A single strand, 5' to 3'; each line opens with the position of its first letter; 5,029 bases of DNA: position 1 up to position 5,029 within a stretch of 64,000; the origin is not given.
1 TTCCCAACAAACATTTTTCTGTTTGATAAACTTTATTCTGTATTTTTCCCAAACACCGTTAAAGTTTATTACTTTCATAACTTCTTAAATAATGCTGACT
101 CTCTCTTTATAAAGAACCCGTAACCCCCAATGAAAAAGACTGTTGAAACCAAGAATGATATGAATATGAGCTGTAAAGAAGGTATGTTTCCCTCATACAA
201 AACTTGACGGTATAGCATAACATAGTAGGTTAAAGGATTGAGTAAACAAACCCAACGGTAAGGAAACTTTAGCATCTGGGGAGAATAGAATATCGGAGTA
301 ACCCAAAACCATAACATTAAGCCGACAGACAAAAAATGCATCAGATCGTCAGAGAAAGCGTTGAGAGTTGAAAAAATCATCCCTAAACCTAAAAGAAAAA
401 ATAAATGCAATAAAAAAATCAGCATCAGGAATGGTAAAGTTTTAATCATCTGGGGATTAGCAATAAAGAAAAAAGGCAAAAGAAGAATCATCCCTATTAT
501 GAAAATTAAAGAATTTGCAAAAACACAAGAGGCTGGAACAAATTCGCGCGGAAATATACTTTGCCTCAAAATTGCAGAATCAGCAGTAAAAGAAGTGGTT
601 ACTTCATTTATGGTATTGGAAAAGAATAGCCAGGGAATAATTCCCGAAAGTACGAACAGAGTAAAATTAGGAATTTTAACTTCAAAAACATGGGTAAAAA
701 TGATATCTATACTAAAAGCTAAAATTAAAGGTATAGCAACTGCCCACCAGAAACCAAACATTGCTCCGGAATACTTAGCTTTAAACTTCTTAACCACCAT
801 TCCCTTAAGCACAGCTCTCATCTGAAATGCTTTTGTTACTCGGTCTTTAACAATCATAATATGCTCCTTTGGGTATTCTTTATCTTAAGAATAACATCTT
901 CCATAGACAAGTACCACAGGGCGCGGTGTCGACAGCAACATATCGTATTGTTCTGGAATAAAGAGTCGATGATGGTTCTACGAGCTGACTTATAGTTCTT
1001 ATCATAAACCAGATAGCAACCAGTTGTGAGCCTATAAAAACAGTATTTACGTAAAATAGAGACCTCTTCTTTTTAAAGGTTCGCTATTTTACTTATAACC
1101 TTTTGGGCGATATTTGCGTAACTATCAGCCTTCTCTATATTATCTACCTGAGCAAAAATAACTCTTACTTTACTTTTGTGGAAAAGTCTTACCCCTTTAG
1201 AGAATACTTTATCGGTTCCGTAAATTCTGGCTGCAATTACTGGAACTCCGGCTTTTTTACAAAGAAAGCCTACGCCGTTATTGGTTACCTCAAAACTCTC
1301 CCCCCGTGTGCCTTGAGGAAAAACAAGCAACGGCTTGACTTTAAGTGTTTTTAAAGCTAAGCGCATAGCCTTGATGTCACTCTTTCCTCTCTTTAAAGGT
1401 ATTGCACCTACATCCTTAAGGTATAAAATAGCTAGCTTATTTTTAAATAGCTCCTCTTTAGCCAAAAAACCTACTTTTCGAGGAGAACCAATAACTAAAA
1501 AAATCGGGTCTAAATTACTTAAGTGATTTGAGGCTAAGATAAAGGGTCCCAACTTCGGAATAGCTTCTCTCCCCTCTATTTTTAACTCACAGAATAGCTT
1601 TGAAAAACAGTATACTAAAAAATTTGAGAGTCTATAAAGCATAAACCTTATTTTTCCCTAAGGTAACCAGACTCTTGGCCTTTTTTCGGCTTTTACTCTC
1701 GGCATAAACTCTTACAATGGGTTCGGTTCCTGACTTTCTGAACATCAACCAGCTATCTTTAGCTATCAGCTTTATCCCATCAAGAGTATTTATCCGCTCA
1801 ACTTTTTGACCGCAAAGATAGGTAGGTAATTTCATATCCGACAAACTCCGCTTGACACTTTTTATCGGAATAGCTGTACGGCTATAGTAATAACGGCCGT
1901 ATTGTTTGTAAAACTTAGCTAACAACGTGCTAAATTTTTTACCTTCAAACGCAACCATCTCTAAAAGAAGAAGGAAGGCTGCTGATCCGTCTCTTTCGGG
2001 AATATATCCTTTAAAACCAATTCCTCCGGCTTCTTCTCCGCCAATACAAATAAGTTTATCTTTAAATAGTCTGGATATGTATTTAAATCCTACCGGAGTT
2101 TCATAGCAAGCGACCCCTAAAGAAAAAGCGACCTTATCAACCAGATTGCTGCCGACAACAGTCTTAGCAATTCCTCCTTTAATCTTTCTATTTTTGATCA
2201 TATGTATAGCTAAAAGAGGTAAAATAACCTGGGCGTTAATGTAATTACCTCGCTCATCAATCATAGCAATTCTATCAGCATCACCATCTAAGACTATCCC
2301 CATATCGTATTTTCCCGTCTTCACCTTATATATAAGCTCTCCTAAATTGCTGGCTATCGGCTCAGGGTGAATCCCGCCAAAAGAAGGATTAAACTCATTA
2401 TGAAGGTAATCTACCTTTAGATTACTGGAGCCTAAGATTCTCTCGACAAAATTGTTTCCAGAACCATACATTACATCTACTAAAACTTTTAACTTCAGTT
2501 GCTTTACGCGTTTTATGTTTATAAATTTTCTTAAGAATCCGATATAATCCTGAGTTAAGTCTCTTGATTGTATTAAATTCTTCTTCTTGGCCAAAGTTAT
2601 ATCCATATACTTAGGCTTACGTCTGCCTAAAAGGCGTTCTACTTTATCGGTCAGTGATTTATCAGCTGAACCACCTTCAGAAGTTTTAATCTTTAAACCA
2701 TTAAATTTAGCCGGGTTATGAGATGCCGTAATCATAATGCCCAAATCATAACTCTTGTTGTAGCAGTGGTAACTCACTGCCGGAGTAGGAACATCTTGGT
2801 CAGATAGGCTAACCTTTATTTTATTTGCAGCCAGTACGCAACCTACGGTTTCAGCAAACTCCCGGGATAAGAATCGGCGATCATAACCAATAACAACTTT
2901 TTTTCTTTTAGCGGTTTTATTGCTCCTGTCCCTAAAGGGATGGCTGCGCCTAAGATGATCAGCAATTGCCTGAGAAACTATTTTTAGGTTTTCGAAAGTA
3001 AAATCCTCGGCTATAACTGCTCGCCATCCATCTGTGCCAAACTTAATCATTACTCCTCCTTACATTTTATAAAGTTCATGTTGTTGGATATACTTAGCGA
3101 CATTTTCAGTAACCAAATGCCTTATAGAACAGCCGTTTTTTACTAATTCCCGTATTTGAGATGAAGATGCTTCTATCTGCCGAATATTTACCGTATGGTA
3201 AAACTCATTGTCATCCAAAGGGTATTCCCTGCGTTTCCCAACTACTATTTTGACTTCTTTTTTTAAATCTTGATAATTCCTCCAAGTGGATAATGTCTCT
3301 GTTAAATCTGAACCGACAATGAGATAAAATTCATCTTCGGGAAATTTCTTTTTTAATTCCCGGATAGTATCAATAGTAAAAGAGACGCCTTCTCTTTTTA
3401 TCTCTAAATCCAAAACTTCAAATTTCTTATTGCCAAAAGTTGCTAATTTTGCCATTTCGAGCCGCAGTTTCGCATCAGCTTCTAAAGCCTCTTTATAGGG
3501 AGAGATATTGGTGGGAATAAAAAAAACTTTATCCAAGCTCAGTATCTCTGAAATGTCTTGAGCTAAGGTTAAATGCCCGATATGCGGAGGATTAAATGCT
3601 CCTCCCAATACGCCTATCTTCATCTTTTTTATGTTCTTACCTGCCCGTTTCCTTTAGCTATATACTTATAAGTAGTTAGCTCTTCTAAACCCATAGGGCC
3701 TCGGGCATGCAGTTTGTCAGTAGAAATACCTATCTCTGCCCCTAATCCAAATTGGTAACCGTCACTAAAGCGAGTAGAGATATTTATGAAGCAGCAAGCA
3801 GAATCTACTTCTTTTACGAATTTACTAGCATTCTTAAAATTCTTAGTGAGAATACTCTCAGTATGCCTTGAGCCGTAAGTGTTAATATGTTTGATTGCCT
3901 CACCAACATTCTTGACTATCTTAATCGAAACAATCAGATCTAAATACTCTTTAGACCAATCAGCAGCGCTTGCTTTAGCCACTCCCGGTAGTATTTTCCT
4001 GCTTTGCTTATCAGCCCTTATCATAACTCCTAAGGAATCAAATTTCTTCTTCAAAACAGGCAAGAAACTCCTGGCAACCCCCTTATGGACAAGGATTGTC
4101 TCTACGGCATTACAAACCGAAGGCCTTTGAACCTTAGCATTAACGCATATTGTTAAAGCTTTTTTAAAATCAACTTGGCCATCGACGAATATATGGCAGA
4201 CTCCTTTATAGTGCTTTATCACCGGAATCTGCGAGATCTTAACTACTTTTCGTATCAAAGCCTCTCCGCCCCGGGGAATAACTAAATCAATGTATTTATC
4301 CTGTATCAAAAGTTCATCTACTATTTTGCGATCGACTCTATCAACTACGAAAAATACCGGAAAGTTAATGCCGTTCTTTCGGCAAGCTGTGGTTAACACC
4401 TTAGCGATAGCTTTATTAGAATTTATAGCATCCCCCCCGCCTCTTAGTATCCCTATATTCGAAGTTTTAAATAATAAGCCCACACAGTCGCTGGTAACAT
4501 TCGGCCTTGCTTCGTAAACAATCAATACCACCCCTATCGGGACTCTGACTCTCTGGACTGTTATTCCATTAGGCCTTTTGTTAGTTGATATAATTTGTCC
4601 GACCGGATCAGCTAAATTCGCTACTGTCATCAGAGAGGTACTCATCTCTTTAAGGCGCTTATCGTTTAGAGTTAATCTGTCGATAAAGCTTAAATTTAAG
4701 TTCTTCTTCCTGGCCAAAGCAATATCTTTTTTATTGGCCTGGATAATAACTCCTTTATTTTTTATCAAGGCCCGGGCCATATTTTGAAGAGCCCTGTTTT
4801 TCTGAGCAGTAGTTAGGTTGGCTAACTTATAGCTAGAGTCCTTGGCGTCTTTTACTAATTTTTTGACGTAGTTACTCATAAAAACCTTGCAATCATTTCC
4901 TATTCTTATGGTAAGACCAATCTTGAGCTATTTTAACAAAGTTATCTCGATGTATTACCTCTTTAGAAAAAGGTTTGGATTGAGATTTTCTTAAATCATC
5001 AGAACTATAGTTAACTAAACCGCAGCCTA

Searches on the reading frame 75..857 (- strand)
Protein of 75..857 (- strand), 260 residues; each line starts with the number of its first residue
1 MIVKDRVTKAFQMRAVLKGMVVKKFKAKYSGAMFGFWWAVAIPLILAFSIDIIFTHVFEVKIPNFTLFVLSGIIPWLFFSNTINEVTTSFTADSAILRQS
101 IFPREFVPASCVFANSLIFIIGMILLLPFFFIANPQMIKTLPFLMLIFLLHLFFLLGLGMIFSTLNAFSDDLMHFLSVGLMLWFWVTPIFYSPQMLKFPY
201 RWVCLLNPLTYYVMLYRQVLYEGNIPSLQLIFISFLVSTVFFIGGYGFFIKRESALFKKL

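Call 67: search_protein_families(library=pfam, proteins=[window:75-857:-], max_evalue=0.00001)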
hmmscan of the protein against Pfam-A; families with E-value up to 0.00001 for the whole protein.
window:75-857:- (260 aa): 1 family
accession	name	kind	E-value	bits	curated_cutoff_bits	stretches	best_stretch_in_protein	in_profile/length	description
PF01061.29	ABC2_membrane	-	5.5e-13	49.4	26.9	1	19-221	5-211/211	ABC-2 type transporter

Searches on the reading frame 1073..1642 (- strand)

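Call 67: search_protein_families(library=pfam, proteins=[window:1073-1642:-], max_evalue=0.00001)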
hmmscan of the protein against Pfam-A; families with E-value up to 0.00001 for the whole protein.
window:1073-1642:- (189 aa): 1 family
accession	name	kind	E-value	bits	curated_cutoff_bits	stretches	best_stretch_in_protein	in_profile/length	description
PF01553.26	Acyltransferase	-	1.1e-16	61.3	23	1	20-138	2-129/132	Acyltransferase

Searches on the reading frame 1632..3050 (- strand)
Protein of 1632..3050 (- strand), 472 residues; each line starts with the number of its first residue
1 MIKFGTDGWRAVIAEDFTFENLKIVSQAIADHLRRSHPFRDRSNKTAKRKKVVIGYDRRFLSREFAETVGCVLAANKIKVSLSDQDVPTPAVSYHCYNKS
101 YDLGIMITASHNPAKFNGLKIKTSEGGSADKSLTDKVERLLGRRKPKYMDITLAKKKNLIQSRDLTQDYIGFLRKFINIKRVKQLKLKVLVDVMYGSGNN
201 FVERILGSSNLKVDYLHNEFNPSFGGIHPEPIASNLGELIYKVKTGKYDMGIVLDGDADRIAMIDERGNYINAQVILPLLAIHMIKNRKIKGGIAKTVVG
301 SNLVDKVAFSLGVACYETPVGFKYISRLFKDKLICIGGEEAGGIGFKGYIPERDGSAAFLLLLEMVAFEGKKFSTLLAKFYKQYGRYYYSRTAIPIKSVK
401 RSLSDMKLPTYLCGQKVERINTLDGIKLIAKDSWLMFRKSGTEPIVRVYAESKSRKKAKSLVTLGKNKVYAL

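Call 67: search_protein_families(library=pfam, proteins=[window:1632-3050:-], max_evalue=0.00001)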
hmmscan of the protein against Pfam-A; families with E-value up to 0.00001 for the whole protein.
window:1632-3050:- (472 aa): 4 families
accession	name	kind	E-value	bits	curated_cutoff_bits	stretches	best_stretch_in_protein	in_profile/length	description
PF02878.22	PGM_PMM_I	-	1.2e-33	116.2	22.5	1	2-141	2-131/138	Phosphoglucomutase/phosphomannomutase, alpha/beta/alpha domain I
PF02880.22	PGM_PMM_III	-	8e-23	81.2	20.7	1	276-384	5-115/115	Phosphoglucomutase/phosphomannomutase, alpha/beta/alpha domain III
PF02879.22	PGM_PMM_II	-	1.6e-22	80.4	29.3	1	168-268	2-103/103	Phosphoglucomutase/phosphomannomutase, alpha/beta/alpha domain II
PF00408.26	PGM_PMM_IV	-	1.7e-07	31.6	23.1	1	418-461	16-61/68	Phosphoglucomutase/phosphomannomutase, C-terminal domain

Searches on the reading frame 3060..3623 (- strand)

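Call 67: search_protein_families(library=pfam, proteins=[window:3060-3623:-], max_evalue=0.00001)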
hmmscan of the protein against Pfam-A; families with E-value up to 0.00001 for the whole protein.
window:3060-3623:- (187 aa): 1 family
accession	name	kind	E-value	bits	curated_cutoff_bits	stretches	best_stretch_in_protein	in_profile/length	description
PF01467.32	CTP_transf_like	-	2.8e-21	76.6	21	1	5-159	1-132/133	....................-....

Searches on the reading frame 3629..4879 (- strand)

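Call 67: search_protein_families(library=pfam, proteins=[window:3629-4879:-], max_evalue=0.00001)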
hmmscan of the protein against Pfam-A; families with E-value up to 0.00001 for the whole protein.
window:3629-4879:- (416 aa): 1 family
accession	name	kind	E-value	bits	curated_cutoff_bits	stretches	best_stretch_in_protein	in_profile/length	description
PF00171.27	Aldedh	-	4.5e-14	52.3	23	1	5-292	31-305/461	Aldehyde dehydrogenase family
